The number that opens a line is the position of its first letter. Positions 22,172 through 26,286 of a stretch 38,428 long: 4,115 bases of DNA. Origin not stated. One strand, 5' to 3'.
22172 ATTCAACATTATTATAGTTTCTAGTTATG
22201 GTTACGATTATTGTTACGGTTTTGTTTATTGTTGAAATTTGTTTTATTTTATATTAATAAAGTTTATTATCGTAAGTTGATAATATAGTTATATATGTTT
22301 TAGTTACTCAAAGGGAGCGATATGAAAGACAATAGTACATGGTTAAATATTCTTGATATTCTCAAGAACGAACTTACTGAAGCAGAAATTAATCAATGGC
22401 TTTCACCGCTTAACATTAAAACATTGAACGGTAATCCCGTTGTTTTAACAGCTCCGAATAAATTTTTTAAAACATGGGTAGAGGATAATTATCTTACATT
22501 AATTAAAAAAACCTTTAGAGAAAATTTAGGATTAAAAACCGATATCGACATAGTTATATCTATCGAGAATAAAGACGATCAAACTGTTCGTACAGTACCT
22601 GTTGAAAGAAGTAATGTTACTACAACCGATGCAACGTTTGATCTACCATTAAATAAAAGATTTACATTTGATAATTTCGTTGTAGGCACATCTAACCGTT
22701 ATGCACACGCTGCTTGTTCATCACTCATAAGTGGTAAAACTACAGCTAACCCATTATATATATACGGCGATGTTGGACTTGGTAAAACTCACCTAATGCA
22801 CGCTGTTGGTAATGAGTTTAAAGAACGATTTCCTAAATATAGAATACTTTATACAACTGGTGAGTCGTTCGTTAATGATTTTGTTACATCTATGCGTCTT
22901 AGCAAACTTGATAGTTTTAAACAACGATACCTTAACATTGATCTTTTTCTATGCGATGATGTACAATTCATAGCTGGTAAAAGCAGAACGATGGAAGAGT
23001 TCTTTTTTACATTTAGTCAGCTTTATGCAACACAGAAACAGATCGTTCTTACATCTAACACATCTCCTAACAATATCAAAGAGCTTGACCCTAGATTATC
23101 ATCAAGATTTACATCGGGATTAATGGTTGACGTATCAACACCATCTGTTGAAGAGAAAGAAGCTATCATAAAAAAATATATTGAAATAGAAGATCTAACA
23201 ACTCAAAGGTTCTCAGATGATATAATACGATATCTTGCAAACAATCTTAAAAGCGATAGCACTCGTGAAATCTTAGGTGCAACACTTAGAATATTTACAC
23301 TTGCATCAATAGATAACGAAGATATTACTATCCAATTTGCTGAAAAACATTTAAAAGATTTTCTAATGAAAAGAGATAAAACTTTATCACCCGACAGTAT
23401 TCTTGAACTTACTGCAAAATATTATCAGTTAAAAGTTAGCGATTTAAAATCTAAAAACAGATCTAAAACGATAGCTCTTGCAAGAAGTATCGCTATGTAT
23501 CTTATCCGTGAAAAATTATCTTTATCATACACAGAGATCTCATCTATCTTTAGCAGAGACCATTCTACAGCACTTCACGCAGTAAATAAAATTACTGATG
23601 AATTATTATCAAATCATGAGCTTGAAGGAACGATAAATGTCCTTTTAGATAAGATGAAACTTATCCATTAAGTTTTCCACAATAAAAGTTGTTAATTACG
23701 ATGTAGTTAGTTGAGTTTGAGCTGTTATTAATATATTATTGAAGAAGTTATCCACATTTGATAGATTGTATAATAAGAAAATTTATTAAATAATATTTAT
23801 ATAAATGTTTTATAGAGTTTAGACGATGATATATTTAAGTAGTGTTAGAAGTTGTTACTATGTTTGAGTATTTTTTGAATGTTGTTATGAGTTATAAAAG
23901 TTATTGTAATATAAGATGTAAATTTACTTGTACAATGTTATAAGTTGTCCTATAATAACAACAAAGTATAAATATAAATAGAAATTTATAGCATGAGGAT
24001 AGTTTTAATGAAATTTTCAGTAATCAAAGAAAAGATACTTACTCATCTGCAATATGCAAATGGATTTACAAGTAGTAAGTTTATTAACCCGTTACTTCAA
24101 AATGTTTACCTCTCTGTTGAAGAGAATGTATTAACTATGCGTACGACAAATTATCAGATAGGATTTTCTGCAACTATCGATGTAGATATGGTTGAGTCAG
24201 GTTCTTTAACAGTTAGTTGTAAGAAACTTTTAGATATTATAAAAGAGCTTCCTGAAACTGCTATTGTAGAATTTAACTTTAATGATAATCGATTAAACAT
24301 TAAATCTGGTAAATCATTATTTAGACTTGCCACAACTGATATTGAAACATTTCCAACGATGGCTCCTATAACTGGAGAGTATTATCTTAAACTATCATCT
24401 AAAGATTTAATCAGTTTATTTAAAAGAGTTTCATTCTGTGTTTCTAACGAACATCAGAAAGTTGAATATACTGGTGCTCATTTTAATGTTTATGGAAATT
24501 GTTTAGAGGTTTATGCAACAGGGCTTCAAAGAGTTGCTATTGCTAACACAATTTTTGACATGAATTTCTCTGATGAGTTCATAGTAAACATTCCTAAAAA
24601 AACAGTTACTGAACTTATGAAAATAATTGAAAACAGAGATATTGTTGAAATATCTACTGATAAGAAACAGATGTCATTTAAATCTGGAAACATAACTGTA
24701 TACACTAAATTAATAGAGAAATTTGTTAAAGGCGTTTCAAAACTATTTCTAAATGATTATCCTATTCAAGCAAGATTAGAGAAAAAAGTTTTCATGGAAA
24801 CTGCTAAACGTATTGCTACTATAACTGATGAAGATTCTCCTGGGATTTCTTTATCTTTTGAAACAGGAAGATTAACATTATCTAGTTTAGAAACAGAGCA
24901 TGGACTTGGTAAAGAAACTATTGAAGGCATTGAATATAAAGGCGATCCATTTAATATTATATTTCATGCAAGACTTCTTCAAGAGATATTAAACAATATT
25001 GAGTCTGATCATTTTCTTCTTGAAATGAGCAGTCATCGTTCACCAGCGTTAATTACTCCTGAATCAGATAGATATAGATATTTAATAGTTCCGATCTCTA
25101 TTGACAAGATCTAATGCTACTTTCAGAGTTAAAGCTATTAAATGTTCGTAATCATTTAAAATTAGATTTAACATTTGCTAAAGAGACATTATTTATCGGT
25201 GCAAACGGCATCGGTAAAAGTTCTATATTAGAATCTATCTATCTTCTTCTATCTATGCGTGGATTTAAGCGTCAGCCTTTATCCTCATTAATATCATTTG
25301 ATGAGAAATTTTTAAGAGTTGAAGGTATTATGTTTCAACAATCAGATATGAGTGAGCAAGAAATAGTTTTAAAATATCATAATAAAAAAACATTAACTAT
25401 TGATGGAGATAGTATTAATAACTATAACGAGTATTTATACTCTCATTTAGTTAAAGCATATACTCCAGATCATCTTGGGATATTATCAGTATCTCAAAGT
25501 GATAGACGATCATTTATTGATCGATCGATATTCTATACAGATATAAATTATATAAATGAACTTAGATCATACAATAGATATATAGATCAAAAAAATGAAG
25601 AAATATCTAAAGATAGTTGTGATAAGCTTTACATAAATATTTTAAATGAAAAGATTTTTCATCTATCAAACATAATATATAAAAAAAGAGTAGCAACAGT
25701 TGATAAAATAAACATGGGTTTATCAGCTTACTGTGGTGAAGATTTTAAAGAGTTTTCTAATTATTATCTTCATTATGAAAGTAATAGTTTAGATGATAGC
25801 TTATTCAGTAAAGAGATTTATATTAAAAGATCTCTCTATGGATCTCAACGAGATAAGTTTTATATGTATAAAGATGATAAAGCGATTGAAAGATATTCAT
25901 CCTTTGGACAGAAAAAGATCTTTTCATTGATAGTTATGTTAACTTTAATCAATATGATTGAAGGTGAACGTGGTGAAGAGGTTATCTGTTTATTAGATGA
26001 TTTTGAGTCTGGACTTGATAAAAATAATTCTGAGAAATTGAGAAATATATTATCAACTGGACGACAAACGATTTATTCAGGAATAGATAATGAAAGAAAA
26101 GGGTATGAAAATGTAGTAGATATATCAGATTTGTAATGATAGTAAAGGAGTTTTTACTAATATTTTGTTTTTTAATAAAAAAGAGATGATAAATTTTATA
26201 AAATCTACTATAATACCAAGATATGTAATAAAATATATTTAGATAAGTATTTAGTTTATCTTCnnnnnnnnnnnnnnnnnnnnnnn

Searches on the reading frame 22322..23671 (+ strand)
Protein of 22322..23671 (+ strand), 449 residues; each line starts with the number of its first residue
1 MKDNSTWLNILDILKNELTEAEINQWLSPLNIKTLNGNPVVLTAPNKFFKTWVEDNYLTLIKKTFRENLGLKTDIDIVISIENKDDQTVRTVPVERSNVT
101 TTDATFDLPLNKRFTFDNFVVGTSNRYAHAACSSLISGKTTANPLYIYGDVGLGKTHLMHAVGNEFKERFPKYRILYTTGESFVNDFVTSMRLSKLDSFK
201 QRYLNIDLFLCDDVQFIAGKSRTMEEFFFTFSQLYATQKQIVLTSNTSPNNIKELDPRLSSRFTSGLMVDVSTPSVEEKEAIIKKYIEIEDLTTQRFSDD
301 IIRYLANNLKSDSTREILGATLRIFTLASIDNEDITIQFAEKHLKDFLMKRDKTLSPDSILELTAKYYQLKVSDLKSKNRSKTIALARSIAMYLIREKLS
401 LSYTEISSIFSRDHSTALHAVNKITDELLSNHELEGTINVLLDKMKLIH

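Call 4: search_protein_families(library=ncbifam, proteins=[window:22322-23671:+])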
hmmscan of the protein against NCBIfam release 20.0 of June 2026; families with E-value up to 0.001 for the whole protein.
window:22322-23671:+ (449 aa): 16 families
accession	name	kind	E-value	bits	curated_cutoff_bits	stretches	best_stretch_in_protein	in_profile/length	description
TIGR00362.1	DnaA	equivalog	1.4e-136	456.1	343.9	1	7-444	1-436/437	chromosomal replication initiator protein DnaA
NF001154.0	PRK00149.3-3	equivalog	5.4e-92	309.2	410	1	12-446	17-459/462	chromosomal replication initiator protein DnaA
NF009087.0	PRK12422.1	equivalog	1.8e-68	231.8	657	1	6-445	3-443/455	chromosomal replication initiator protein DnaA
TIGR03420.1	DnaA_homol_Hda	equivalog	1.1e-22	80.7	194.8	1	106-340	4-221/226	DnaA regulatory inactivator Hda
NF038214.1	IS21_help_AAA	equivalog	1.9e-14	53.9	200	1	113-251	59-196/232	IS21-like element helper ATPase IstB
NF005304.0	PRK06835.1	equivalog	2.9e-11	43.1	215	1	141-265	182-307/330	ATP-binding protein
NF005992.0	PRK08116.1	subfamily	3.2e-11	42.9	189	1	112-275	80-250/269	hypothetical protein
NF005982.0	PRK08084.1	equivalog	3.5e-11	43.1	268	1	110-344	15-233/235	DnaA inactivator Hda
NF006505.0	PRK08939.1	equivalog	1.6e-07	30.9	228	1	139-213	153-225/306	primosomal protein DnaI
NF040713.1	ZapE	equivalog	2.9e-07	30.1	140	1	133-252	42-162/344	cell division protein ZapE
NF005378.0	PRK06921.1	subfamily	5.2e-07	29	207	1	141-264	116-241/266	hypothetical protein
NF005098.0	PRK06526.1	subfamily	7.3e-07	28.9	296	1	114-247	84-211/266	transposase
NF006038.0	PRK08181.1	subfamily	3.2e-05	23.3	317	1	115-247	77-209/271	transposase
NF004686.0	PRK06030.1-1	equivalog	5.5e-05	23.1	148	1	358-433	53-128/151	hypothetical protein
NF004688.0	PRK06030.1-3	equivalog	0.00015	21.8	136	1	376-434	43-100/123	hypothetical protein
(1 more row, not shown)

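Call 17: list_cluster_members(proteins=[window:22322-23671:+, window:26264-28666:+, window:34351-36180:+, window:36454-38322:+, window:2619-3710:+, window:18506-19396:+])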
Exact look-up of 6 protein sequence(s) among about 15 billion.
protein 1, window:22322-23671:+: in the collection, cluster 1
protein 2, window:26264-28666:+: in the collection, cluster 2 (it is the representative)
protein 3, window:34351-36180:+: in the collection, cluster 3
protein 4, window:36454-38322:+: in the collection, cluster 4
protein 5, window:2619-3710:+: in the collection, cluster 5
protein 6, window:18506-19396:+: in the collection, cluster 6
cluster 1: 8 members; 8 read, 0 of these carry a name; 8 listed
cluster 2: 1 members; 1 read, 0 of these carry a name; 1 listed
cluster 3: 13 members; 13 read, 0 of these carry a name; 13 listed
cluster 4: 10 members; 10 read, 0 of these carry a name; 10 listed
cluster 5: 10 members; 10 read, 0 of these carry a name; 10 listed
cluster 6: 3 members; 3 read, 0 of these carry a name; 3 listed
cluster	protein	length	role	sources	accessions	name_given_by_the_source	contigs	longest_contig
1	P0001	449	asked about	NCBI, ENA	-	-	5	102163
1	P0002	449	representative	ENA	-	-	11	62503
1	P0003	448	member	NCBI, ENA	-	-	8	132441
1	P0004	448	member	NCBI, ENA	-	-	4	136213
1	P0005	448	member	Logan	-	-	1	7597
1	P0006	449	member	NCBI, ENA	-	-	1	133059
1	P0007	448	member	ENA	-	-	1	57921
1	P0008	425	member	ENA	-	-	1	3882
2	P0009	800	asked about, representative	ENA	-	-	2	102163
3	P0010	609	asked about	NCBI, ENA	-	-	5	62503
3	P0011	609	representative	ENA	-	-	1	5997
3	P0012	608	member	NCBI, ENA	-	-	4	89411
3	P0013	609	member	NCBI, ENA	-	-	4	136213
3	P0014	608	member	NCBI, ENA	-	-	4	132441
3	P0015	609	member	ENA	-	-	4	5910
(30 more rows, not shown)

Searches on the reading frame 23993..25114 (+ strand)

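Call 4: search_protein_families(library=ncbifam, proteins=[window:23993-25114:+])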
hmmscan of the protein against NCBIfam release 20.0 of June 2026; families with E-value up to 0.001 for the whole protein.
window:23993-25114:+ (373 aa): 4 families
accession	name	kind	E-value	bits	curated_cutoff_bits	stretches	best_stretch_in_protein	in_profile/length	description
TIGR00663.1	dnan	equivalog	1.7e-61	208.2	137.65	1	6-369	1-366/367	DNA polymerase III subunit beta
NF004184.0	PRK05643.3-2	equivalog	2.6e-40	138.5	443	1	6-367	1-372/375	DNA polymerase III subunit beta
NF011508.0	PRK14946.1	equivalog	4.8e-14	52.3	513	1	6-336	1-332/366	DNA polymerase III subunit beta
NF002222.0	PRK01115.1-5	subfamily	0.00051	19.6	207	0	177-280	45-151/245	DNA polymerase sliding clamp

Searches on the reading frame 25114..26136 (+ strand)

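Call 4: search_protein_families(library=ncbifam, proteins=[window:25114-26136:+])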
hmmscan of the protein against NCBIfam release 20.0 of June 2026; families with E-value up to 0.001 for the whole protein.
window:25114-26136:+ (340 aa): 4 families
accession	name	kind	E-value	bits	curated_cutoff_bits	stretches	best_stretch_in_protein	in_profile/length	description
TIGR00611.2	recf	equivalog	1.2e-58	198.9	172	1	3-320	1-335/339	DNA replication/repair protein RecF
NF010680.0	PRK14079.1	equivalog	2e-20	73.1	386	1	1-327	1-329/349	recombination protein F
NF041760.1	PtuA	equivalog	7.5e-07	28.4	500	1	2-47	51-97/524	retron Ec78 anti-phage system effector ATPase PtuA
NF003034.1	PRK03918.1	equivalog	8.3e-05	20.7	700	1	1-47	1-48/878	DNA double-strand break repair ATPase Rad50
